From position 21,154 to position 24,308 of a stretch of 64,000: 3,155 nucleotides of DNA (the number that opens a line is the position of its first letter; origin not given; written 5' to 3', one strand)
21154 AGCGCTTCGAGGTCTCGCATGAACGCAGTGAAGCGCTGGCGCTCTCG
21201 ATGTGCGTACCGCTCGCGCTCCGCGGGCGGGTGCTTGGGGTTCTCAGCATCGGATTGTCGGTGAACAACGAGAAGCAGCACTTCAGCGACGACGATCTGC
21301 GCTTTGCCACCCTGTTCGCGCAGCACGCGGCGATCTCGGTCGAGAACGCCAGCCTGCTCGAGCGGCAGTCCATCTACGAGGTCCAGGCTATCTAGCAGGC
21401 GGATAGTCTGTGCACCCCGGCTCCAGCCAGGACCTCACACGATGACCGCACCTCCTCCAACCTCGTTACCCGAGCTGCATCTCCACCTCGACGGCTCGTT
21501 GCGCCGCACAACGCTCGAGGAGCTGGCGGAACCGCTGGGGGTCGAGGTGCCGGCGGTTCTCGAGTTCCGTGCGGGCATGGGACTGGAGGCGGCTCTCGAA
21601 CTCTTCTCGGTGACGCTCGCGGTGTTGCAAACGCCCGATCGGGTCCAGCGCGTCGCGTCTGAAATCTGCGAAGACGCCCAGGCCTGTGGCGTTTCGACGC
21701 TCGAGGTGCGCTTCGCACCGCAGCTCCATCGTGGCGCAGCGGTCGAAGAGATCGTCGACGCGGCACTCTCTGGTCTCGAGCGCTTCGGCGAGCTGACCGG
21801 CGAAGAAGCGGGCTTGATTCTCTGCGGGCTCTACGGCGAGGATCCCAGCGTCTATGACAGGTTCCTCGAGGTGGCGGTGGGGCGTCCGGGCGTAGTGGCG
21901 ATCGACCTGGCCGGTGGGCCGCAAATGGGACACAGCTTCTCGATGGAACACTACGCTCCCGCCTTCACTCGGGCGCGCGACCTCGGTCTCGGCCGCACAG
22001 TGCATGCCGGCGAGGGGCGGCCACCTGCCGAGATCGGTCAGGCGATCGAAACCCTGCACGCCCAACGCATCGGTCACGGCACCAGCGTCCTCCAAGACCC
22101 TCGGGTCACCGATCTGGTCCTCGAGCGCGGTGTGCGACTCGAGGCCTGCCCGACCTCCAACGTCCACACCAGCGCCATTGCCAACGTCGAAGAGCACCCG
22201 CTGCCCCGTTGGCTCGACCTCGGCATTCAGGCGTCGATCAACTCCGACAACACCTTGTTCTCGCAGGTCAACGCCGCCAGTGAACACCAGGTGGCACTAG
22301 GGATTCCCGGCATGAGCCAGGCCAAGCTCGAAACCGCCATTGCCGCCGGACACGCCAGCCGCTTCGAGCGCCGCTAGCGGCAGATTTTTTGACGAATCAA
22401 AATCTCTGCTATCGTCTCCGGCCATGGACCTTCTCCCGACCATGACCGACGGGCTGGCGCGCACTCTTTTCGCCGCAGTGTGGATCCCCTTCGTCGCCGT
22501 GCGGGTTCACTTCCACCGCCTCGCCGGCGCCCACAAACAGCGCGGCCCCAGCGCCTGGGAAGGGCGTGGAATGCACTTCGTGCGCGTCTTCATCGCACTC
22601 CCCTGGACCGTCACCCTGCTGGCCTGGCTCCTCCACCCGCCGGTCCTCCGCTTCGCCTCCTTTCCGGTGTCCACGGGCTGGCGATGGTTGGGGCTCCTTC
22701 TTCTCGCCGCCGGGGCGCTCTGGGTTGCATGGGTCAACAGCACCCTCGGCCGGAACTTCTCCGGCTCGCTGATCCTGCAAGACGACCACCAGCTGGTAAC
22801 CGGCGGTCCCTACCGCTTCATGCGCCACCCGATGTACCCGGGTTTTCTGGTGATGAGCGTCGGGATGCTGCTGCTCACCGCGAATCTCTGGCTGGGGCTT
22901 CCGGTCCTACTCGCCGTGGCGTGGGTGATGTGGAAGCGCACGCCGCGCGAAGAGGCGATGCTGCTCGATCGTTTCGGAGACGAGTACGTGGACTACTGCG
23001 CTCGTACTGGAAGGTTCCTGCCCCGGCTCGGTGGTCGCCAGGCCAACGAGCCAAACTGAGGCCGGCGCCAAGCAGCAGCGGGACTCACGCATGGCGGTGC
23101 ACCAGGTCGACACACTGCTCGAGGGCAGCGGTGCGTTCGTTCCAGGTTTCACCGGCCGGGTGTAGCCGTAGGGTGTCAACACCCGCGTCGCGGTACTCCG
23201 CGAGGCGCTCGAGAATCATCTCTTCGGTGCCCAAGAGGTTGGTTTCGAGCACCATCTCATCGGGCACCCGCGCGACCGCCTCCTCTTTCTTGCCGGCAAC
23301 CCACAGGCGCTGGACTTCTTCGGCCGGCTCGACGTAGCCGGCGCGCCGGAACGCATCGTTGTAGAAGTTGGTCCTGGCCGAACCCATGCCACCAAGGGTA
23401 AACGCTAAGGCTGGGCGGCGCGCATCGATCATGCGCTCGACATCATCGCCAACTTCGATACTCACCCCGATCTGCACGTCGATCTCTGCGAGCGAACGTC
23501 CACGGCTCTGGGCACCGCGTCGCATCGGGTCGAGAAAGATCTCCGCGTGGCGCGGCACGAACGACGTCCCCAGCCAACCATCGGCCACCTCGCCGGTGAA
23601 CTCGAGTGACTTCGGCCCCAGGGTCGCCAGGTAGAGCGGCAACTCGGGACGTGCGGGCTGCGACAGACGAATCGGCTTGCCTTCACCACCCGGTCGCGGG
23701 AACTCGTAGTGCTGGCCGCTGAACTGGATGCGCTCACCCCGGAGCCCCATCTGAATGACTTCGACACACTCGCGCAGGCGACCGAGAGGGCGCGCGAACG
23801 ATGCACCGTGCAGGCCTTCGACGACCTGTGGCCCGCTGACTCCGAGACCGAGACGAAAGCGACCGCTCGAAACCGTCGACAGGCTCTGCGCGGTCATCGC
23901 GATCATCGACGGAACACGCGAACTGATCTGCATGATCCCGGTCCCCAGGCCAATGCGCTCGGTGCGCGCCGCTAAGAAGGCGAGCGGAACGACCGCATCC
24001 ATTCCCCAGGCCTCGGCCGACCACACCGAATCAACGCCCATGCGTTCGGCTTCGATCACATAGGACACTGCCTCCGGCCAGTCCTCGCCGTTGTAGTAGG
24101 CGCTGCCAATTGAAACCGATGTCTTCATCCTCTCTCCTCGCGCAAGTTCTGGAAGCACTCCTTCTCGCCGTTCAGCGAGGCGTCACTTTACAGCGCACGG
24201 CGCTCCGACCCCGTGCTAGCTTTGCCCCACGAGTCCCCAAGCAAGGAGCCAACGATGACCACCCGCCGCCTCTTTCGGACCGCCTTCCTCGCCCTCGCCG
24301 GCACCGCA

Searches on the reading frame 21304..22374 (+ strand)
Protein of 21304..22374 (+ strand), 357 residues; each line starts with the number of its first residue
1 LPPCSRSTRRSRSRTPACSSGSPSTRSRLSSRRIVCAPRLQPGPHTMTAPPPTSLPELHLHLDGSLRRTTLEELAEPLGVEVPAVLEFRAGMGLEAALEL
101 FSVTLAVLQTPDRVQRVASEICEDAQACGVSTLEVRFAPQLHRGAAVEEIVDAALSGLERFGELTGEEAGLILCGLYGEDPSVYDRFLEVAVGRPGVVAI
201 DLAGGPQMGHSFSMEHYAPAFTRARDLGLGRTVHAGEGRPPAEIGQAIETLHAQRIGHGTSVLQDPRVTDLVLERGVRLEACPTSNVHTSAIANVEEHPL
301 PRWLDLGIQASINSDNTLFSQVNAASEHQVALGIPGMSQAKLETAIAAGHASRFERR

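Call 47: search_protein_families(library=pfam, proteins=[window:21304-22374:+], max_evalue=0.001)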
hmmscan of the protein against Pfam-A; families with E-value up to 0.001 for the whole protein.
window:21304-22374:+ (357 aa): 1 family
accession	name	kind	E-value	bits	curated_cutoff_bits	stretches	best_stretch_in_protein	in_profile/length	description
PF00962.28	A_deaminase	-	6.8e-57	193.4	27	1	57-345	4-305/330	Adenosine deaminase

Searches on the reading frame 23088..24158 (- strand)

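Call 47: search_protein_families(library=pfam, proteins=[window:23088-24158:-], max_evalue=0.001)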
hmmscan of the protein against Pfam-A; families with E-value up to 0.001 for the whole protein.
window:23088-24158:- (357 aa): 1 family
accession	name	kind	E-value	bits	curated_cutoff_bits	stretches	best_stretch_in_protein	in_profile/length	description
PF00296.26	Bac_luciferase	-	7.3e-75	252.7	27.9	1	18-329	12-314/314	Luciferase-like monooxygenase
